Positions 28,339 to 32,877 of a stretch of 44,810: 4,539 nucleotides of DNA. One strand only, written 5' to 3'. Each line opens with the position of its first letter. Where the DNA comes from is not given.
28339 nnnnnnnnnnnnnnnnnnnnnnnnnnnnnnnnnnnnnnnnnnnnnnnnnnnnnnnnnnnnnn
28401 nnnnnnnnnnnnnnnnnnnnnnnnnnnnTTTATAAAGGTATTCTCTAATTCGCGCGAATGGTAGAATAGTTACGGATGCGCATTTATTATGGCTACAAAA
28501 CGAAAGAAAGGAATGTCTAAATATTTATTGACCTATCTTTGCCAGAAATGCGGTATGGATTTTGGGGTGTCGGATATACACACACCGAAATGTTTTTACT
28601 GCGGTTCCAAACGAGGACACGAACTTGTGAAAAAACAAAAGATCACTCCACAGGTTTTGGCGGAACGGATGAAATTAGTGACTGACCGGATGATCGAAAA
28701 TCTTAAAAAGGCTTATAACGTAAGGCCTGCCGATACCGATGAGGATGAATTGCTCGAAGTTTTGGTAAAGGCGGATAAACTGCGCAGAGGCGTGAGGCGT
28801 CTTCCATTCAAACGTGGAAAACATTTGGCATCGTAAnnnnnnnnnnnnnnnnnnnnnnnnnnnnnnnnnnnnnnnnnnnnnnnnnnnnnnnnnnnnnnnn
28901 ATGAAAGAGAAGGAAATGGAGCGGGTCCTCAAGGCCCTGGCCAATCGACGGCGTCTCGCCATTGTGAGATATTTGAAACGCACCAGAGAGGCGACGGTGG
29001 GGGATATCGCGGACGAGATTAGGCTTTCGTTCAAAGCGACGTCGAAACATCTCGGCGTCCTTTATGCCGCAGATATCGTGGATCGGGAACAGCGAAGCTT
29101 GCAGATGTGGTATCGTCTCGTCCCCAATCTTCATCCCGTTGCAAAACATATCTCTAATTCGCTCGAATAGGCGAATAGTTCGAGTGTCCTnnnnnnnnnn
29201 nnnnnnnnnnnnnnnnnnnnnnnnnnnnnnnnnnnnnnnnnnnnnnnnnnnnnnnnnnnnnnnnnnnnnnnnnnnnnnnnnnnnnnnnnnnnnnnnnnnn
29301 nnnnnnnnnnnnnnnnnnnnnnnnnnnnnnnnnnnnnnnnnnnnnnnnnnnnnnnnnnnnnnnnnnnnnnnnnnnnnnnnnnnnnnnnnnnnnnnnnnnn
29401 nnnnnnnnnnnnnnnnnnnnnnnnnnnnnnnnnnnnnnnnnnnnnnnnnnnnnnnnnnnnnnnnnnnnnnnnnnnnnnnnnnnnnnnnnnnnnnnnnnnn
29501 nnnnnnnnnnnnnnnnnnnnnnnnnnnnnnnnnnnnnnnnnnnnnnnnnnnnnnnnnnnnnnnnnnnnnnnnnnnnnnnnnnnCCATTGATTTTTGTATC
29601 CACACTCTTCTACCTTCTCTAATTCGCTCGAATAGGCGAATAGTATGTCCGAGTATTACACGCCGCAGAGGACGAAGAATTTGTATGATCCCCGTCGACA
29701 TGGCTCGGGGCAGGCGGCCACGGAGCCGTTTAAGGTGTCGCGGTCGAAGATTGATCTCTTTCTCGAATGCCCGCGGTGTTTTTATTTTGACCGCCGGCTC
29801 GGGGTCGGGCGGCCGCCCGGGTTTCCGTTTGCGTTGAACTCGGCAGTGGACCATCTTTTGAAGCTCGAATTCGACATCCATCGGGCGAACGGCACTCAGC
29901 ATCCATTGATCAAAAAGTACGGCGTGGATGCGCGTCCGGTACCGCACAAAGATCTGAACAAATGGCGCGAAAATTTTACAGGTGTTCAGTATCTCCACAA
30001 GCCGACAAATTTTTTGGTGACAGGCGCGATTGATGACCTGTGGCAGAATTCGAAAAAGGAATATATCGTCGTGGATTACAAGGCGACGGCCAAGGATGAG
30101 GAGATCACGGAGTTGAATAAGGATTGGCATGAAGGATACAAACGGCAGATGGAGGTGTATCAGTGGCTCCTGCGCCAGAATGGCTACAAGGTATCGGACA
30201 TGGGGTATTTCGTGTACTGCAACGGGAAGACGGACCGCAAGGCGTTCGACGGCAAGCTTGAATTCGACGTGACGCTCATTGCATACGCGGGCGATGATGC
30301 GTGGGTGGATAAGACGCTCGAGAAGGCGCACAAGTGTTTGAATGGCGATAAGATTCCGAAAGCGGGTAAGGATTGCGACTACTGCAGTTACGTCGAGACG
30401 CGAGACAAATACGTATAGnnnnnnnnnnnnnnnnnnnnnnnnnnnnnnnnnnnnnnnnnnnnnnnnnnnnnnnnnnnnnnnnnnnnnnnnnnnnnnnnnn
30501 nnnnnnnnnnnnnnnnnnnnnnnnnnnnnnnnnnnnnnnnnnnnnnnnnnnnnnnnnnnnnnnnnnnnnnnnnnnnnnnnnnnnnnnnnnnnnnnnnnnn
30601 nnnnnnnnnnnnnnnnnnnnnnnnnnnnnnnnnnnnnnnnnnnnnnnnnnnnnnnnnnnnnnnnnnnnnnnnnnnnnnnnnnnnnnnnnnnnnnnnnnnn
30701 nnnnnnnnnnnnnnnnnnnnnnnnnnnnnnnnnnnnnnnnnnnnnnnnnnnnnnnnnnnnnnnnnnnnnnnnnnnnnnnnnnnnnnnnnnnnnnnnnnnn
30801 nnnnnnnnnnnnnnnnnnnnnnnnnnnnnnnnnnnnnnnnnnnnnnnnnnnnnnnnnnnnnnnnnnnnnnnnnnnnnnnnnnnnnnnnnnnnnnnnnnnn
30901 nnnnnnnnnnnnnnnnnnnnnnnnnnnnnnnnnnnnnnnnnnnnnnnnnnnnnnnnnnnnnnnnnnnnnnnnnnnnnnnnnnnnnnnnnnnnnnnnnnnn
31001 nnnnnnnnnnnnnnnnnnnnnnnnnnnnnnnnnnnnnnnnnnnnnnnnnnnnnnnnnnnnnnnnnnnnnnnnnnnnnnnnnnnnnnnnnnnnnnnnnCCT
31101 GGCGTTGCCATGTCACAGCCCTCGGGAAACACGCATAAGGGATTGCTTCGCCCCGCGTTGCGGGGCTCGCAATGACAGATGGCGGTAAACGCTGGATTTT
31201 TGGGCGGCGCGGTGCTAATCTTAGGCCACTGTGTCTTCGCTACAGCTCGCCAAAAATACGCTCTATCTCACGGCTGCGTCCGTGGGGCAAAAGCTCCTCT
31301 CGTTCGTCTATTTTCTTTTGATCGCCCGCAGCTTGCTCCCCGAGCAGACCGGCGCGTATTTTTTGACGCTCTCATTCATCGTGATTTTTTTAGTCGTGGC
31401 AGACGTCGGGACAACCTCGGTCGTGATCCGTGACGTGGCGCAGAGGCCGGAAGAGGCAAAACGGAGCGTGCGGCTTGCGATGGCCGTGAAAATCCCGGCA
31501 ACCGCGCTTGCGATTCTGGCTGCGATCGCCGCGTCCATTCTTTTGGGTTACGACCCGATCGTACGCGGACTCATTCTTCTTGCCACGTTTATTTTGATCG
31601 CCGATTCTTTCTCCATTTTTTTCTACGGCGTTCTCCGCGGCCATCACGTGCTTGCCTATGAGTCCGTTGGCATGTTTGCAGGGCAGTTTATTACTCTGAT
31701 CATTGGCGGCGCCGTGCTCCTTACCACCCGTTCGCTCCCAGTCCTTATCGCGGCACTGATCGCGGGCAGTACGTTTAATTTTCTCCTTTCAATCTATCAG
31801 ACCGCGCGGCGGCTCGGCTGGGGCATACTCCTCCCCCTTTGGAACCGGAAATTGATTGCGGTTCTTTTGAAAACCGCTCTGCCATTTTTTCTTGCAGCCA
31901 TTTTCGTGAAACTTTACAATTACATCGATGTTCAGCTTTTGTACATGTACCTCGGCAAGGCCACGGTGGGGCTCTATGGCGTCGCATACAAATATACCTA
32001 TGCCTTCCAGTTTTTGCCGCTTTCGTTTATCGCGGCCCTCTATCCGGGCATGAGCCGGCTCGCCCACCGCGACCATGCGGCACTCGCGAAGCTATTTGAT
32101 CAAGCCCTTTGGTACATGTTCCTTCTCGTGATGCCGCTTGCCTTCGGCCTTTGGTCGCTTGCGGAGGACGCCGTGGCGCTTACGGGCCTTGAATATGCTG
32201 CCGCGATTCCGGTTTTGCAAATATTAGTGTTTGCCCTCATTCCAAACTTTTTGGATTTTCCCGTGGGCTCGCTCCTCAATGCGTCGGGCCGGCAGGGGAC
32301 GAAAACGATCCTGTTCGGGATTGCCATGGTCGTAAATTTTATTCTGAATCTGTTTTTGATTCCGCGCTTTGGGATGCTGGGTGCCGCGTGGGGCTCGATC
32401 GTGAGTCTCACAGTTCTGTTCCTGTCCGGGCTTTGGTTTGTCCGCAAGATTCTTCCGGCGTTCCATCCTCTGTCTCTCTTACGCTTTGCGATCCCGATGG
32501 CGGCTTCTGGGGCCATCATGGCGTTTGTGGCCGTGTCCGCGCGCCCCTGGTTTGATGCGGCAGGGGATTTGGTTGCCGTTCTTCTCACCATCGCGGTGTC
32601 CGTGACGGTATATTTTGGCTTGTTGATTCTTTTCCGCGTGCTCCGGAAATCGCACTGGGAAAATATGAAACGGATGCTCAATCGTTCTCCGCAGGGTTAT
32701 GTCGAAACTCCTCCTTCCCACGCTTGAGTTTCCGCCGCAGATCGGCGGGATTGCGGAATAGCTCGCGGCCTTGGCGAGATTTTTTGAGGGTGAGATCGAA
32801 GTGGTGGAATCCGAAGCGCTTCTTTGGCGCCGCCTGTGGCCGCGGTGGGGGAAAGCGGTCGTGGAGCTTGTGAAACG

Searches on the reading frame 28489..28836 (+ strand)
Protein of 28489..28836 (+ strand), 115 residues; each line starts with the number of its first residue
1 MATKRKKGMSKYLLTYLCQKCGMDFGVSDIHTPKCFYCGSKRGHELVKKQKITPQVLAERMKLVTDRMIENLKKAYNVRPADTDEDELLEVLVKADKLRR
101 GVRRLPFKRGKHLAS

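Call 8: search_protein_families(library=pfam, proteins=[window:28489-28836:+], max_evalue=0.01)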
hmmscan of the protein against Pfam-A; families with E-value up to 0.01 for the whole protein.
window:28489-28836:+ (115 aa): 1 family
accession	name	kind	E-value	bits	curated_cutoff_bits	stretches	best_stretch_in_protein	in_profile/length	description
PF07768.16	PVL_ORF50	-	0.0037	18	27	1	40-108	12-75/116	PVL ORF-50-like family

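Call 30: search_protein_families(library=ncbifam, proteins=[window:28489-28836:+], max_evalue=0.01)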
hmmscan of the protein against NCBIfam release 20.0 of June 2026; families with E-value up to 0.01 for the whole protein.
window:28489-28836:+ (115 aa): 1 family
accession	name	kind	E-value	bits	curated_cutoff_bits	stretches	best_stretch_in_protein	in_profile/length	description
NF001607.0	PRK00398.1-4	equivalog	0.0064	16.2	89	0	15-41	9-37/53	DNA-directed RNA polymerase subunit P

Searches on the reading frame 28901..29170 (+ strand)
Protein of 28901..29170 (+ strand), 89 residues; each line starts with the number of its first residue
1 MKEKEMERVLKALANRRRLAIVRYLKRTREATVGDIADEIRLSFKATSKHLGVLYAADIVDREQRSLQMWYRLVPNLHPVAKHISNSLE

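Call 8: search_protein_families(library=pfam, proteins=[window:28901-29170:+], max_evalue=0.01)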
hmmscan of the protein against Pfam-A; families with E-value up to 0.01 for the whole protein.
window:28901-29170:+ (89 aa): 8 families
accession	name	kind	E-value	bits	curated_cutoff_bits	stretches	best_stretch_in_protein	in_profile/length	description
PF01022.26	HTH_5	-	5e-09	36.3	22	1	17-61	3-46/47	Bacterial regulatory protein, arsR family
PF12840.13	HTH_20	-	1.8e-08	34.6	27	1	13-62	1-50/51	Helix-turn-helix domain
PF24035.1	DUF7344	-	7e-05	23.6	27.8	1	11-41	2-31/76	Domain of unknown function (DUF7344)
PF12802.13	MarR_2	-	0.0014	19.2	27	1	17-63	6-53/61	MarR family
PF13412.12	HTH_24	-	0.0018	18.3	21.9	1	15-60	2-47/48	Winged helix-turn-helix DNA-binding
PF25212.1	HVO_A0114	-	0.0021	18.3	27.6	1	10-65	16-71/84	HVO_A0114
PF13601.12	HTH_34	-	0.0024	18.4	27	1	18-63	2-47/80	Winged helix DNA-binding domain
PF24033.1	DUF7342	-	0.0026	18.2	31.6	1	21-75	10-62/150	Family of unknown function (DUF7342)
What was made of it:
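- On ArsR/SmtB family transcription factor (protein 28901..29170): Pfam HTH_5 scores 36.3 bits against a cut-off of 22, and HTH_20 scores 34.6 against 27 (call 8).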

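Call 23: find_related_loci(query=A1, collection=genome_contigs, flank=1500)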
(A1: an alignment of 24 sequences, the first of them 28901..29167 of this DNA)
Query A1 (89 aa) in genome_contigs; peptide patterns used: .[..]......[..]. (x = any residue, [..] = any of these).
326 stretches matched a pattern; 279 encode a relative of the query (tblastn E <= 1e-3); the best 80 are kept; 80 distinct loci.
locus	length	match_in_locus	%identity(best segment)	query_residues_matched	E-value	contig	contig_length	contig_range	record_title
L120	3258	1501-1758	77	4-89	5e-43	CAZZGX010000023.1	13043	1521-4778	MAG TPA_asm: uncultured Candidatus Saccharibacteria bacterium isolate binchicken_co203_608 genome assembly, contig: k141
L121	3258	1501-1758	74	4-89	3e-41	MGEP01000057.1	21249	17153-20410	MAG: Candidatus Uhrbacteria bacterium RIFCSPLOWO2_02_FULL_48_12 rifcsplowo2_02_scaffold_7085, whole genome shotgun seque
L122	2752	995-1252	74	4-89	2e-40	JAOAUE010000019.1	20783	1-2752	MAG: Candidatus Paceibacterota bacterium isolate AF21_PE0_T2_S1_39_14 T2_S1_2497_length_20783_cov_8, whole genome shotgu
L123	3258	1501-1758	70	4-89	3e-40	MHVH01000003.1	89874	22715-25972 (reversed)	MAG: Candidatus Zambryskibacteria bacterium RIFCSPHIGHO2_01_FULL_46_25 rifcsphigho2_01_scaffold_299, whole genome shotgu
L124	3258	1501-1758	73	4-89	1e-39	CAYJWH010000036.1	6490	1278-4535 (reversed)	MAG TPA_asm: uncultured Candidatus Saccharibacteria bacterium isolate ERP125453_co1_479 genome assembly, contig: NODE_15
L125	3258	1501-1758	70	4-89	1e-38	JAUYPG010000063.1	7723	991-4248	MAG: Nanoarchaeota archaeon isolate C4_metabat.bin.115 C4_k141_321797, whole genome shotgun sequence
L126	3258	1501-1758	71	4-89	4e-38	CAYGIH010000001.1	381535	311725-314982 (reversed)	MAG TPA_asm: uncultured Candidatus Saccharibacteria bacterium isolate ERP113451_co1_359 genome assembly, contig: NODE_3_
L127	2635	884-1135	73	1-84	1e-37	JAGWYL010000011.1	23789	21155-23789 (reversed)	MAG: Patescibacteria group bacterium isolate REEB49 contig-150_2587, whole genome shotgun sequence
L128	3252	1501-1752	73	1-84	6e-38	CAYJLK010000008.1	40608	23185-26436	MAG TPA_asm: uncultured Candidatus Saccharibacteria bacterium isolate ERP124720_co1_118 genome assembly, contig: NODE_13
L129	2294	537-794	67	4-89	7e-38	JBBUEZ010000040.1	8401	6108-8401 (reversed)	MAG: Patescibacteria group bacterium isolate H32-bin006_1 H32_bin006_1_000000000040, whole genome shotgun sequence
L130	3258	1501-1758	69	4-89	9e-38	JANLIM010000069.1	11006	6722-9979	MAG: Candidatus Zambryskiibacteriota bacterium isolate S40-15 k99_174460, whole genome shotgun sequence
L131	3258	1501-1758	69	4-89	4e-37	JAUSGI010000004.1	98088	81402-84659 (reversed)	MAG: bacterium isolate E14_metabat.bin.111 E14_k141_1674902, whole genome shotgun sequence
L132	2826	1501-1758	70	4-89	1e-36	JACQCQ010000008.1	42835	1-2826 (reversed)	MAG: Candidatus Sungiibacteriota bacterium isolate NC_groundwater_972_Pr1_S-0.2um_49_27 Montesol18-Sp2_coassembly_scaffo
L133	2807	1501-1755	72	4-88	6e-36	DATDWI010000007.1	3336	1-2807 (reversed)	MAG TPA_asm: Candidatus Paceibacterota bacterium isolate SMAG_U8106 k141_1124089, whole genome shotgun sequence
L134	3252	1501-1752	74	1-84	1e-35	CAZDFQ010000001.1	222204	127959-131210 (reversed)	MAG TPA_asm: uncultured Candidatus Saccharibacteria bacterium isolate SRP093762_co1_25 genome assembly, contig: NODE_19_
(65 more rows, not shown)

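Call 24: search_solved_structures(query=A1, max_evalue=0.001)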
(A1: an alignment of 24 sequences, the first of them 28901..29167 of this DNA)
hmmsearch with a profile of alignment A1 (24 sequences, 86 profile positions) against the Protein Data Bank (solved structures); distinct sequences matched with E-value up to 0.001: 31.
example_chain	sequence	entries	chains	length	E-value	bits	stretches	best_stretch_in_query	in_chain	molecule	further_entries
3jth_A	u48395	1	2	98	3.6e-14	56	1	7-85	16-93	Transcription activator HlyU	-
5znx_A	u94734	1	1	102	4.1e-14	55.8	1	7-85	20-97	Transcriptional activator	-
4k2e_A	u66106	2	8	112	2.9e-13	53.1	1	7-83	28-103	Transcriptional activator HlyU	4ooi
9t6t_A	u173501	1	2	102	6.7e-12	48.7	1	4-82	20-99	Lmo1102 protein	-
9t6r_A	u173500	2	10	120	1e-11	48.1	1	4-82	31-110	Lmo1102 protein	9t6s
4ggg_A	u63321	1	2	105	3.7e-09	40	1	6-75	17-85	Repressor protein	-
2kjb_A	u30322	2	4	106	9.1e-09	38.7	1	6-75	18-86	CzrA protein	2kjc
1r1u_A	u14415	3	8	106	9.1e-09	38.7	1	6-75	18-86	repressor protein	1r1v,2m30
2kko_A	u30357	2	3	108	1.3e-08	38.2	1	4-74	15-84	POSSIBLE TRANSCRIPTIONAL REGULATORY PROTEIN (POSSIBLY ARSR-FAMILY) | Possible transcriptional regulatory arsR-family protein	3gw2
6cdb_A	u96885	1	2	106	1.5e-08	38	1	6-75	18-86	ArsR family transcriptional regulator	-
4omy_A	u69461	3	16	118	1.5e-08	38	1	8-75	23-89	NolR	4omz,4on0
6cda_A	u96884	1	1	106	2.6e-08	37.2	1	6-75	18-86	ArsR family transcriptional regulator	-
3cuo_A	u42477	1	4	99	7.3e-08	35.8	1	7-80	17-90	Uncharacterized HTH-type transcriptional regulator ygaV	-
2zkz_A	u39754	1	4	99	3.1e-07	33.8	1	7-82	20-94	Transcriptional repressor pagR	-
1u2w_A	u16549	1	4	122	3.2e-07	33.7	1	5-79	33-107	Cadmium efflux system accessory protein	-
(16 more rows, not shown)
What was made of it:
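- The PDB profile search gives HlyU at 3.6e-14 (call 24).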

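Call 30: search_protein_families(library=ncbifam, proteins=[window:28901-29170:+], max_evalue=0.01)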
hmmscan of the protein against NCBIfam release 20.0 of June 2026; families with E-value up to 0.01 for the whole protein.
window:28901-29170:+ (89 aa): 9 families
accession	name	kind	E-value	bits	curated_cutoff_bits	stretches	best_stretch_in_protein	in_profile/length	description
NF033788.1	HTH_metalloreg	subfamily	2.5e-18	65.7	55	1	7-76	2-71/77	metalloregulator ArsR/SmtB family transcription factor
NF033789.1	repress_SdpR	subfamily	2.2e-11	43.5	100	1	9-73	1-64/79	autorepressor SdpR family transcription factor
NF040642.1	sulf_sens_BigR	equivalog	9.4e-09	35.2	155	1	3-74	7-77/95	sulfite-sensing transcriptional repressor BigR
NF041413.1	ArsR_Rv2640c_fam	equivalog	9.6e-08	32.4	155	1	9-74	35-102/118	Rv2640c family ArsR-like transcriptional regulator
NF007528.0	PRK10141.1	subfamily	3.1e-07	30.3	97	1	8-84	8-84/117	metalloregulator ArsR/SmtB family transcription factor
NF045707.1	Dbac_1936_reg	equivalog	4.5e-05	23.4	115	1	7-74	8-74/99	ArsR/SmtB-type metalloregulator TsoR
NF007548.0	PRK10163.1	equivalog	0.00016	20.9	406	1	12-71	21-80/271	HTH-type transcriptional repressor AllR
NF047906.1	CdPbTransRegCmtR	equivalog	0.00032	20.6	150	1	2-75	7-79/104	Cd(II)/Pb(II)-sensing metalloregulatory transcriptional regulator CmtR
TIGR01884.1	cas_HTH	subfamily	0.00077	18.9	60.2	1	8-65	134-192/202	CRISPR-associated CARF protein Csa3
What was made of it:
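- On ArsR/SmtB family transcription factor (protein 28901..29170): NCBIfam NF033788 scores 65.7 against 55 (call 30).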

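Call 45: find_homologous_proteins(query=window:28901-29167:+, max_evalue=1e-8)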
Query window:28901-29167:+ (89 aa): 1315 proteins with E <= 1e-8 among 1317 candidates; the best 120 are listed.
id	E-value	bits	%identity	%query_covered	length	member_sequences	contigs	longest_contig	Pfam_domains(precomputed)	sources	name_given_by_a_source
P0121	1.9e-49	183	100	100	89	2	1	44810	PF12840.14,PF01022.27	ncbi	-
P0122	4.0e-38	147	79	100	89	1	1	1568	PF24035.2,PF12840.14,PF01022.27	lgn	-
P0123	1.5e-37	145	80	100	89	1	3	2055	PF12840.14,PF01022.27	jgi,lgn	-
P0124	4.2e-37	144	80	97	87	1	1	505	PF12840.14,PF13412.13,PF01022.27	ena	-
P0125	7.3e-37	143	75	100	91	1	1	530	PF12840.14,PF01022.27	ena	-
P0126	1.3e-36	142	77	97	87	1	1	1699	PF12840.14,PF01022.27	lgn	-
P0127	3.2e-36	141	76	100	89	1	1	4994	PF24035.2,PF12840.14,PF01022.27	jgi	jgi:DNA-binding transcriptional ArsR family regulator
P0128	6.7e-36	140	79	100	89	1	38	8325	PF12840.14,PF01022.27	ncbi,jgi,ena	-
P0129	8.4e-36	140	79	97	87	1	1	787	PF24035.2,PF12840.14,PF01022.27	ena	-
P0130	9.0e-36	139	75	100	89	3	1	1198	PF12840.14,PF01022.27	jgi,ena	-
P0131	1.1e-35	139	79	97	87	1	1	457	PF24035.2,PF12840.14,PF13412.13,PF01022.27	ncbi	-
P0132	1.5e-35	139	79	97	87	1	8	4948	PF12840.14,PF01022.27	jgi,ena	-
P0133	2.2e-35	138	78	97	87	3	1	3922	PF24035.2,PF12840.14,PF01022.27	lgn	-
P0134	2.6e-35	138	77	97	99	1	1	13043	PF12840.14,PF01022.27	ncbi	-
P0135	2.8e-35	138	76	100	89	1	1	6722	PF24035.2,PF12840.14,PF01022.27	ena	-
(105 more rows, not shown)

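Call 51: predict_structure(alignment_id=A4)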
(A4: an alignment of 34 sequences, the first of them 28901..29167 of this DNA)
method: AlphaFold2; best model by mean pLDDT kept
length: 89 residues; sequences in the alignment: 34
mean_pLDDT: 88.2   pTM: 0.79
mean pLDDT of the five models: 88.2, 87.0, 86.4, 86.3, 85.3
residues with pLDDT >= 90: 61; 70-90: 21; 50-70: 6; < 50: 1
segments of 3 or more residues with pLDDT < 50: none
pLDDT, mean of each block of 10 residues (from residue 1): 79 91 93 95 95 94 94 86 65
secondary structure, 60 per line:
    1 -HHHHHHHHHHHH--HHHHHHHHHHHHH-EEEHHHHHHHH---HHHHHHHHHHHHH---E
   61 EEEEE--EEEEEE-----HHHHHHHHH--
elements in order: H2-13 H16-28 E30-32 H33-40 H44-56 E60-65 E68-73 H79-87
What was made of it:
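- On ArsR/SmtB family transcription factor (protein 28901..29170): The AlphaFold2 model has pLDDT 88.2 with elements H2-13, H16-28, H33-40, H44-56, E60-65, E68-73 and H79-87 (call 51).
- The AlphaFold2 model has pLDDT 88 with the order a1-a2-a3-a4-b-b-a5 (call 51).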

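Call 54: fold_search(model_id=the predicted structure, library=pdb)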
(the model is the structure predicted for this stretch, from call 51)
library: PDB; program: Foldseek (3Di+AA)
matches with E <= 10: 1706; with E <= 0.001: 72
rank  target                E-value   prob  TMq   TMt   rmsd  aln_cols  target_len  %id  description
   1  4ooi_B                1.1e-05  1.00  0.83  0.77   1.8        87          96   29  Reduced HlyU from Vibrio cholerae N16961 (released 2014-12-31)
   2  4k2e_A                1.1e-05  1.00  0.81  0.76   2.0        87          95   29  HlyU from Vibrio cholerae N16961 (released 2014-04-30)
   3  6cdb_B                1.6e-05  1.00  0.83  0.78   1.9        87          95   26  Crystal Structure of V66L CzrA in the Zn(II)bound state (released 2018-07-11)
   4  6o8o_A                1.8e-05  1.00  0.78  0.72   2.2        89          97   27  Crystal Structure of C9S disulfide state of Sulfide-responsive transcriptional repressor (SqrR) from Rhodobacter capsu (released 2020-04-01)
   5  4ooi_C                1.8e-05  1.00  0.78  0.74   2.2        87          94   29  Reduced HlyU from Vibrio cholerae N16961 (released 2014-12-31)
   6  4k2e_B                2.3e-05  1.00  0.82  0.80   1.8        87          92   29  HlyU from Vibrio cholerae N16961 (released 2014-04-30)
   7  4omz_B                2.5e-05  1.00  0.82  0.75   1.9        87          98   28  Crystal Structure of NolR from Sinorhizobium fredii (released 2014-04-16)
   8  1r1u_A                2.6e-05  1.00  0.80  0.76   2.4        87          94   25  Crystal structure of the metal-sensing transcriptional repressor CzrA from Staphylococcus aureus in the apo-form (released 2004-05-18)
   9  3jth_B                2.8e-05  1.00  0.79  0.77   2.1        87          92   29  Crystal structure of a transcriptional regulator HlyU from Vibrio vulnificus CMCP6 (released 2010-03-16)
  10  2zkz_A                3.0e-05  1.00  0.82  0.84   1.7        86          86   23  Crystal structure of the transcriptional repressor PagR of Bacillus anthracis (released 2009-04-07)
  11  6cda                  3.0e-05  1.00  0.79  0.74   2.5        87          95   25  Crystal structure of L34A CzrA in the Zn(II)bound state (released 2018-07-11)
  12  2zkz_C                3.0e-05  1.00  0.83  0.85   1.8        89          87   24  Crystal structure of the transcriptional repressor PagR of Bacillus anthracis (released 2009-04-07)
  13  4ggg_A                3.2e-05  1.00  0.81  0.78   2.4        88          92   26  Crystal structure of V66A/L68V CzrA in the Zn(II)bound state. (released 2013-02-06)
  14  4omy_A                3.2e-05  1.00  0.83  0.77   1.8        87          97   28  Crystal Structure of SeMet NolR from Sinorhizobium fredii in complex with oligo AT DNA (released 2014-04-16)
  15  3jth_A                3.9e-05  1.00  0.75  0.70   4.5        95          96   30  Crystal structure of a transcriptional regulator HlyU from Vibrio vulnificus CMCP6 (released 2010-03-16)
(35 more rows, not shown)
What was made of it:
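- On ArsR/SmtB family transcription factor (protein 28901..29170): Foldseek gives TM 0.78-0.84 to HlyU, CzrA, SqrR, NolR, PagR and CadC (call 54).
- Closest known: ArsR/SmtB-family autorepressors with 12-2-12 operators. Same: Small winged-helix protein with the same fold (calls 51, 54).
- Closest known: HlyU. Same: Closest sequence and structure matches (HlyU 3.6e-14; TM 0.8-0.83; calls 24, 54).
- Foldseek gives TM 0.8 to HlyU, CzrA, SqrR, NolR and PagR (call 54). HlyU is the top sequence and structure match (calls 24, 54).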

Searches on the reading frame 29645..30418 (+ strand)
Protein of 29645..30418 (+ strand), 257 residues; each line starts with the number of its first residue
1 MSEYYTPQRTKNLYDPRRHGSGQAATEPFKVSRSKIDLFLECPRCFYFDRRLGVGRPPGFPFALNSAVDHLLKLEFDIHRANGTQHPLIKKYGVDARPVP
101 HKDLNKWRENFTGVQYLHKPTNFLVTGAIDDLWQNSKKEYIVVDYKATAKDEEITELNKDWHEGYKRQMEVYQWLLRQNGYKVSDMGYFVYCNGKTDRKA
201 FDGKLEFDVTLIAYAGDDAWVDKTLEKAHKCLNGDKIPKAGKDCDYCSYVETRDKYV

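Call 8: search_protein_families(library=pfam, proteins=[window:29645-30418:+], max_evalue=0.01)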
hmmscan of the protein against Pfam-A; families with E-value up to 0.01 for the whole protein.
window:29645-30418:+ (257 aa): 3 families
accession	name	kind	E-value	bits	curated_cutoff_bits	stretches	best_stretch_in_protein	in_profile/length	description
PF12705.13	PDDEXK_1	-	4.4e-15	56.7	22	1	113-250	109-243/247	PD-(D/E)XK nuclease superfamily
PF01930.23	Cas_Cas4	-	6.5e-05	23.5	22.7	1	131-251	57-156/160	Domain of unknown function DUF83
PF12684.13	DUF3799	-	0.00011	22.5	26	1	135-248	117-231/233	PDDEXK-like domain of unknown function (DUF3799)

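Call 30: search_protein_families(library=ncbifam, proteins=[window:29645-30418:+], max_evalue=0.01)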
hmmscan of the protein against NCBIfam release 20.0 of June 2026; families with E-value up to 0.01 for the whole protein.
window:29645-30418:+ (257 aa): 4 families
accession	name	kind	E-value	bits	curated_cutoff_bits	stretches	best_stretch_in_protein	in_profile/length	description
TIGR00372.1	cas4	equivalog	3.2e-08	33.6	65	1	127-251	70-176/180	CRISPR-associated protein Cas4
NF049935.1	cas4g_cas1g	exception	0.00026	19.6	560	1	111-250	61-186/546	CRISPR-associated endonuclease Cas4g/Cas1g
TIGR02785.1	addA_Gpos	equivalog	0.0013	16.6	707.65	1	92-182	1127-1216/1234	helicase-exonuclease AddAB subunit AddA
TIGR02784.1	addA_alphas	equivalog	0.0027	16.1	860.75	1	119-178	1061-1116/1138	double-strand break repair helicase AddA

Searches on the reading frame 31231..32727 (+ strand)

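Call 69: search_protein_families(library=pfam, proteins=[window:31231-32727:+], max_evalue=0.00001)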
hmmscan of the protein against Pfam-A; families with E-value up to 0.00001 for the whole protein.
window:31231-32727:+ (498 aa): 2 families
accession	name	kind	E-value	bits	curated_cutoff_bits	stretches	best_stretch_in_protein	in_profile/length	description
PF01943.22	Polysacc_synt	-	7.2e-24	85.1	28.2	1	6-277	1-273/274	Polysaccharide biosynthesis protein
PF13440.11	Polysacc_synt_3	-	1.1e-10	41.7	23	1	31-317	2-282/293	Polysaccharide biosynthesis protein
